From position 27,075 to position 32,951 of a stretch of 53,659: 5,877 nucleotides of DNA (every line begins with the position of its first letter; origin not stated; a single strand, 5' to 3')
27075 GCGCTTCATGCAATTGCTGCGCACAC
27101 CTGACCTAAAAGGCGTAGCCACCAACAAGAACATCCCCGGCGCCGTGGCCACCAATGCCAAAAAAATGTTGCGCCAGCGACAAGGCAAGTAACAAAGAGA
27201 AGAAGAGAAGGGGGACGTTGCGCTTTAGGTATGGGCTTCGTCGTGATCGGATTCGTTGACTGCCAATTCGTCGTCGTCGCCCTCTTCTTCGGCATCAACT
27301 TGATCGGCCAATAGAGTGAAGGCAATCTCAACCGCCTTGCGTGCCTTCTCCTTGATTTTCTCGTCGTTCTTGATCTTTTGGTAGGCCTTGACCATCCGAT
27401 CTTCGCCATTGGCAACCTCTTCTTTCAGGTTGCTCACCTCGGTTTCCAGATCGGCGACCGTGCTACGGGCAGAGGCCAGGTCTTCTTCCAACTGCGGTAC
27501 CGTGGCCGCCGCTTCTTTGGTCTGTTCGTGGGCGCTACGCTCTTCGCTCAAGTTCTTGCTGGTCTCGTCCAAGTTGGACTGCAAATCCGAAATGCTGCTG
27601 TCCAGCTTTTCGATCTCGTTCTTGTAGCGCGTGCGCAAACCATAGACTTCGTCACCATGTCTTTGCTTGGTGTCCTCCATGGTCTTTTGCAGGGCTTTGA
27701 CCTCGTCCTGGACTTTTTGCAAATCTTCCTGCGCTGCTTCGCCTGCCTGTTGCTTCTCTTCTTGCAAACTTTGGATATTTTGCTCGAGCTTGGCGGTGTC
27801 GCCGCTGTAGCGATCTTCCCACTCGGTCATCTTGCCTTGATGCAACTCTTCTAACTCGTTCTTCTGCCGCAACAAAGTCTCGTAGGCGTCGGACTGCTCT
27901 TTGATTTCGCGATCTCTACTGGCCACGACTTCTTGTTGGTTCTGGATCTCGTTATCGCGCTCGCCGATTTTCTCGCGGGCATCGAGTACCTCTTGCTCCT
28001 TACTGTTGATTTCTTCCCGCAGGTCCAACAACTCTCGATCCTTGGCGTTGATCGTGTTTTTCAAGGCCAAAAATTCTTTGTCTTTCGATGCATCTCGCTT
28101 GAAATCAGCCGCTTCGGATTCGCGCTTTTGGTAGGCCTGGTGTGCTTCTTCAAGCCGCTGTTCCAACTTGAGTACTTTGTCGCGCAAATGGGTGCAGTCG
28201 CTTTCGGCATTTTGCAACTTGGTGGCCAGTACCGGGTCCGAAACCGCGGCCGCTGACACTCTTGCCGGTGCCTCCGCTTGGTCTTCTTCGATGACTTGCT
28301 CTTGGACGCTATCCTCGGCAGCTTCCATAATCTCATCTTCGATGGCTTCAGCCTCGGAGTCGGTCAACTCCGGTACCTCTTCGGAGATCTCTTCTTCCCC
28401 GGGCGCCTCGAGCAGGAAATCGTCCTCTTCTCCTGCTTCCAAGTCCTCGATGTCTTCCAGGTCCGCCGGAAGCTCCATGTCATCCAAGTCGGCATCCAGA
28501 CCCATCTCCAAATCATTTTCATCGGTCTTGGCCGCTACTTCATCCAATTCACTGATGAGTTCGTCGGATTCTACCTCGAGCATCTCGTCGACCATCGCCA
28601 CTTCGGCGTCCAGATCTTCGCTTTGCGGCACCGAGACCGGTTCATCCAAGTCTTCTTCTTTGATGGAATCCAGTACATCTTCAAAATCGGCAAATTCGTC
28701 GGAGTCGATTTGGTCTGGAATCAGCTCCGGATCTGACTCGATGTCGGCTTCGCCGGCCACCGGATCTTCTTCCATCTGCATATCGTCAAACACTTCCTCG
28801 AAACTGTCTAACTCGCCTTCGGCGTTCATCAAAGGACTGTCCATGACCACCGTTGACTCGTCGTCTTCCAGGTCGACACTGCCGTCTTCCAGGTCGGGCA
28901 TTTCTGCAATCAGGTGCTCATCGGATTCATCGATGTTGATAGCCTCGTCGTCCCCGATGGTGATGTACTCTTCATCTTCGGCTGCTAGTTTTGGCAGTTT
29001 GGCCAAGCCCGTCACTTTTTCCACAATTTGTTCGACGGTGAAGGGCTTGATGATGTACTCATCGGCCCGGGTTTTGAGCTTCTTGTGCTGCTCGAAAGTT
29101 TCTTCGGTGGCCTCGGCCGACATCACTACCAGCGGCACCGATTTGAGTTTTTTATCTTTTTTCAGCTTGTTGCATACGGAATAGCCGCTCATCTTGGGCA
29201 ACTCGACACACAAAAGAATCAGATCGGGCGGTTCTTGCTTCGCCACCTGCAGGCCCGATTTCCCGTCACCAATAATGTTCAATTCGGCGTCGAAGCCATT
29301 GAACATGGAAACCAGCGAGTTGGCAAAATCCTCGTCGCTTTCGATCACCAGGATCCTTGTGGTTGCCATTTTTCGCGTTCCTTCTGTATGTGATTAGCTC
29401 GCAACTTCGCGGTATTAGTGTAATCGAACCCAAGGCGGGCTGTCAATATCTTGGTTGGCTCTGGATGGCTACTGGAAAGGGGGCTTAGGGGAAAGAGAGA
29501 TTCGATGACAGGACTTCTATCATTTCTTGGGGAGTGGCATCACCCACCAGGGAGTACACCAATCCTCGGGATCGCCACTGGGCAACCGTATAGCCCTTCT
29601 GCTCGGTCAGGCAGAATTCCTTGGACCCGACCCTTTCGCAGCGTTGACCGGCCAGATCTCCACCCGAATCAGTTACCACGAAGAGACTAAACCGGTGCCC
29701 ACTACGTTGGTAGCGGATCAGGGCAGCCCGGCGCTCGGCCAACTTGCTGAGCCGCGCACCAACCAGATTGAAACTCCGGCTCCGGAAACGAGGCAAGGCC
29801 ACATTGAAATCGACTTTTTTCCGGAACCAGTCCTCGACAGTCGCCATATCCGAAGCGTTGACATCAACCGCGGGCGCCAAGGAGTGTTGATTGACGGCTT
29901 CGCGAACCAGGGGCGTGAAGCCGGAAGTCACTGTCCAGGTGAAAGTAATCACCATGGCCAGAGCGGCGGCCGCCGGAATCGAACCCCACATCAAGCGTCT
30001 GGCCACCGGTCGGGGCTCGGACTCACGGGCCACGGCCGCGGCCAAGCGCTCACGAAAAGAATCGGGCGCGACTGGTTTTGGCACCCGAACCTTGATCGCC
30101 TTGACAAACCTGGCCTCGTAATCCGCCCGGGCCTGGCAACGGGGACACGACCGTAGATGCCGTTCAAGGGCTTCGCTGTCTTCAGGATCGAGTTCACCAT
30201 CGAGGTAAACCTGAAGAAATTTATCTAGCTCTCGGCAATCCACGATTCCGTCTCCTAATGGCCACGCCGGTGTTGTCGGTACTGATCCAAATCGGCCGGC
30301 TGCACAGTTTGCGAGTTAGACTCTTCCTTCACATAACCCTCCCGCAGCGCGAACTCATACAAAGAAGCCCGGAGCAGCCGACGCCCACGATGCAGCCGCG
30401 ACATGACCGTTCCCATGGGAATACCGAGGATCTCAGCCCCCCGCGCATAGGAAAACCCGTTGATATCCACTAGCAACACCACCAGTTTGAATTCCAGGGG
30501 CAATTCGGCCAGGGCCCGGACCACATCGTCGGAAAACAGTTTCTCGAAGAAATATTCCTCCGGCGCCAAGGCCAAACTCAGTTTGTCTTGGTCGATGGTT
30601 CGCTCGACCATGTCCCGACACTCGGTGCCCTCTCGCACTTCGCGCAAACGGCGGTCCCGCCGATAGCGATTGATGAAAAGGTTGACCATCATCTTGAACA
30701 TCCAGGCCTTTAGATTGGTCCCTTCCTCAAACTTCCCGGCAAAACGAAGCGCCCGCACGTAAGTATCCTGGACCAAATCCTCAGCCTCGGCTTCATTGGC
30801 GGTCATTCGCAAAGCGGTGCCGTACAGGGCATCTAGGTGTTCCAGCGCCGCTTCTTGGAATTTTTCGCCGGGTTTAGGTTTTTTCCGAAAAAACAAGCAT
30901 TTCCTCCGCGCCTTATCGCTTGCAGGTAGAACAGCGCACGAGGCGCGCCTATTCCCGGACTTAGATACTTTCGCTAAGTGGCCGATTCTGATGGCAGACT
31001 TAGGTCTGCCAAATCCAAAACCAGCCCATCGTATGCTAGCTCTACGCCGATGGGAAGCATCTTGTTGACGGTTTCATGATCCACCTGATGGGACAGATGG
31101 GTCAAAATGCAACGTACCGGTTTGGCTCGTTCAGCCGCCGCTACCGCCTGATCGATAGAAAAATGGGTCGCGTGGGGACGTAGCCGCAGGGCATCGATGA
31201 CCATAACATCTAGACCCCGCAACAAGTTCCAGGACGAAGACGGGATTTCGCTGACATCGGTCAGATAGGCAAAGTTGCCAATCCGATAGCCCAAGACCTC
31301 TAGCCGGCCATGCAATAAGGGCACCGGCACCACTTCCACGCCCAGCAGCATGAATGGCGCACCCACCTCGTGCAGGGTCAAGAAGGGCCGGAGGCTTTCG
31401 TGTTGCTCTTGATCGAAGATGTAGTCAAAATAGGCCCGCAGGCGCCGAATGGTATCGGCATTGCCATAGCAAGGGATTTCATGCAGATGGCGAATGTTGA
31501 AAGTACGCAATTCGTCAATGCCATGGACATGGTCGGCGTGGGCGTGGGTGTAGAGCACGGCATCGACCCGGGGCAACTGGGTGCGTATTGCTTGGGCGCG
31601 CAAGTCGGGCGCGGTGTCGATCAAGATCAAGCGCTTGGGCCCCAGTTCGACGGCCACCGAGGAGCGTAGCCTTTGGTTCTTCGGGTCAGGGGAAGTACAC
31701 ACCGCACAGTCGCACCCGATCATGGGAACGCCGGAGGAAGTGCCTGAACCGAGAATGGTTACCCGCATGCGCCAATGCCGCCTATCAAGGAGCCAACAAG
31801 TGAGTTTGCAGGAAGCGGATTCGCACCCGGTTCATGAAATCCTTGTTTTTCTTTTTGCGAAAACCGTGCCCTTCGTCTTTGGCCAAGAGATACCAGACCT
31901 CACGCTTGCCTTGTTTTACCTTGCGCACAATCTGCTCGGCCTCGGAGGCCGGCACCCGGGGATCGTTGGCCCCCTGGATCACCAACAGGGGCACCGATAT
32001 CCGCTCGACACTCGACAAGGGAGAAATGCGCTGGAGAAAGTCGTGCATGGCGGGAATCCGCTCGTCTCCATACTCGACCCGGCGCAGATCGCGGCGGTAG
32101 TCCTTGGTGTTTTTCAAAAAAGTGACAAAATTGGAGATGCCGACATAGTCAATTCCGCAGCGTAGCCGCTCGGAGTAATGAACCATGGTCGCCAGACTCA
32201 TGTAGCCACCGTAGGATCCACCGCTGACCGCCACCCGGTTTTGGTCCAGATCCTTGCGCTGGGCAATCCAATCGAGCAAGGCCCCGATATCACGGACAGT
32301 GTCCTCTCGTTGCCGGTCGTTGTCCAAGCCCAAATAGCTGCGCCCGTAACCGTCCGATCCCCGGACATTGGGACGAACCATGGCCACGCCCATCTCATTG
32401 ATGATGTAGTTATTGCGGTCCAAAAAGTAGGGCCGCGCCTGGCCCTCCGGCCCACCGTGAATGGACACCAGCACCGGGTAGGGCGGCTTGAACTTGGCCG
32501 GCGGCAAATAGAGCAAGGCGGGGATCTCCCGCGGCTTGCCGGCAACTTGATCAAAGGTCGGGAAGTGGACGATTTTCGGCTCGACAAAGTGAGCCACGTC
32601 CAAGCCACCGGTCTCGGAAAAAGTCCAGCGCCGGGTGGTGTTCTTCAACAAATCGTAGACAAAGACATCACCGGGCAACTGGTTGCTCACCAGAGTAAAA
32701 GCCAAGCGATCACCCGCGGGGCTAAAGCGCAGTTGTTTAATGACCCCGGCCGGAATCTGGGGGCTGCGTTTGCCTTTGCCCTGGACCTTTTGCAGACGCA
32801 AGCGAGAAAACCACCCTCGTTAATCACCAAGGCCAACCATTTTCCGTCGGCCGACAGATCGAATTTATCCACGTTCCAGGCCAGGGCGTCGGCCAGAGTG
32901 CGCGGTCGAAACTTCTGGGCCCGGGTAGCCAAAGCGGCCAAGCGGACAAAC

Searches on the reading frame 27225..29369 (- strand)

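Call 74: search_protein_families(library=pfam, proteins=[window:27225-29369:-], max_evalue=0.0001)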
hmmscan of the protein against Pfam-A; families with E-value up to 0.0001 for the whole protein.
window:27225-29369:- (714 aa): 1 family
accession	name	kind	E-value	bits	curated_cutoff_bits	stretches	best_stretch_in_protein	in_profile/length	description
PF00072.30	Response_reg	-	4.1e-17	62.8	30.2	1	6-119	1-110/111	Response regulator receiver domain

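Call 97: search_protein_families(library=ncbifam, proteins=[window:27225-29369:-], max_evalue=0.001)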
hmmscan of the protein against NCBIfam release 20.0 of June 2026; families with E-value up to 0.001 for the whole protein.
window:27225-29369:- (714 aa): 68 families (the best 25 are shown)
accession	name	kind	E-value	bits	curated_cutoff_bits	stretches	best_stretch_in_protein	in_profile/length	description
TIGR02154.1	PhoB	equivalog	1.7e-18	66.8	296.2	1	3-155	2-148/226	phosphate regulon transcriptional regulator PhoB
NF040689.1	MtrAB_MtrA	equivalog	4.4e-17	62.1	300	1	6-150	1-135/219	MtrAB system response regulator MtrA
NF007135.0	PRK09581.1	equivalog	3.5e-15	55.8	474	1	35-166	34-159/457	PleD family two-component system response regulator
NF008296.0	PRK11083.1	equivalog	1.3e-14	54.2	273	1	2-134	2-129/228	two-component system response regulator CreB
NF045944.1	ResRegRpaBCyano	equivalog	2.3e-14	53.3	330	1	29-124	23-113/229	response regulator transcription factor RpaB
NF041733.1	resp_reg_CseB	equivalog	6.1e-14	52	350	1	5-127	2-119/228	two-component system response regulator CseB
NF007982.1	PRK10710.1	equivalog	8.5e-14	51.7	380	1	3-132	7-131/235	envelope stress response regulator BaeR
NF053854.1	RespRegPhoBBctds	equivalog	9.4e-14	51.3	270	1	6-153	1-147/225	two-component system response regulator PhoB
NF045991.1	RespRegCtrARhodob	equivalog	1.2e-13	51.4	350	1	5-129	2-122/224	response regulator transcription factor CtrA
NF047465.1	hybrid_HK_LvrA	exception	4.7e-13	48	1200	1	4-128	468-589/819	hybrid histidine kinase/response regulator LvrA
NF045717.1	DVU0259_DivK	exception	5.1e-13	49.2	160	1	4-120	3-113/117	DVU0259 family response regulator domain-containing protein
TIGR01387.1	cztR_silR_copR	subfamily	8.4e-13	48.5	279.2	1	6-140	1-129/218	heavy metal response regulator transcription factor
TIGR02875.1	spore_0_A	equivalog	1e-12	47.9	200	1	4-125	3-124/262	sporulation transcription factor Spo0A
NF041866.1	EpsW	equivalog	8.2e-12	44.8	200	1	32-124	35-126/131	exopolysaccharide biosynthesis response regulator EpsW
NF033120.0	vanR_FM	exception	9.8e-12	45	460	1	2-129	2-125/231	vancomycin resistance response regulator transcription factor, VanR-F/VanR-M family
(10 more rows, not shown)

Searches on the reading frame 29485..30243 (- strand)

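Call 74: search_protein_families(library=pfam, proteins=[window:29485-30243:-], max_evalue=0.0001)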
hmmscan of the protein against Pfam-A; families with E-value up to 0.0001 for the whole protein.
window:29485-30243:- (252 aa): 1 family
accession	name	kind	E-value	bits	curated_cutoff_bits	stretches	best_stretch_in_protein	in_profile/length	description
PF13490.11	zf-HC2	-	3.2e-10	40.4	22.2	1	3-37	1-35/35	Putative zinc-finger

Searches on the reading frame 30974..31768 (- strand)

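Call 74: search_protein_families(library=pfam, proteins=[window:30974-31768:-], max_evalue=0.0001)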
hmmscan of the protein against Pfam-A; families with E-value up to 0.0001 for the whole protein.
window:30974-31768:- (264 aa): 2 families
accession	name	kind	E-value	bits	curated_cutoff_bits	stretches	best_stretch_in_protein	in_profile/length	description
PF12706.13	Lactamase_B_2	-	1.3e-38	133.1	27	1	47-224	2-199/200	Beta-lactamase superfamily domain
PF00753.33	Lactamase_B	-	7e-11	42.9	22.7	1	35-190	6-162/196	Metallo-beta-lactamase superfamily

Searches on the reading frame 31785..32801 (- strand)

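Call 74: search_protein_families(library=pfam, proteins=[window:31785-32801:-], max_evalue=0.0001)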
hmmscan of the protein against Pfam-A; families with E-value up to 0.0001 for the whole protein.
window:31785-32801:- (338 aa): 7 families
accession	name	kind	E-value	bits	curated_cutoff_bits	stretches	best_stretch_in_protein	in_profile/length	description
PF00326.27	Peptidase_S9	-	2.1e-37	129.2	22.6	1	129-335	5-210/213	Prolyl oligopeptidase family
PF20434.5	BD-FAE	-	2.2e-12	47.4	26.8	1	97-294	3-214/215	BD-FAE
PF02129.25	Peptidase_S15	-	4.6e-12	46.6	23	1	94-226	6-133/262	X-Pro dipeptidyl-peptidase (S15 family)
PF01738.24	DLH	-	2.4e-07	31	21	1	161-320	71-194/217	Dienelactone hydrolase family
PF12146.15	Hydrolase_4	-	3.7e-07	30.1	27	0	263-299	185-221/239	Serine aminopeptidase, S33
PF07859.19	Abhydrolase_3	-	2.2e-06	28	25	1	169-314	49-208/210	alpha/beta hydrolase fold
PF00561.26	Abhydrolase_1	-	2.3e-06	27.9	25.8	0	109-215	1-96/245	alpha/beta hydrolase fold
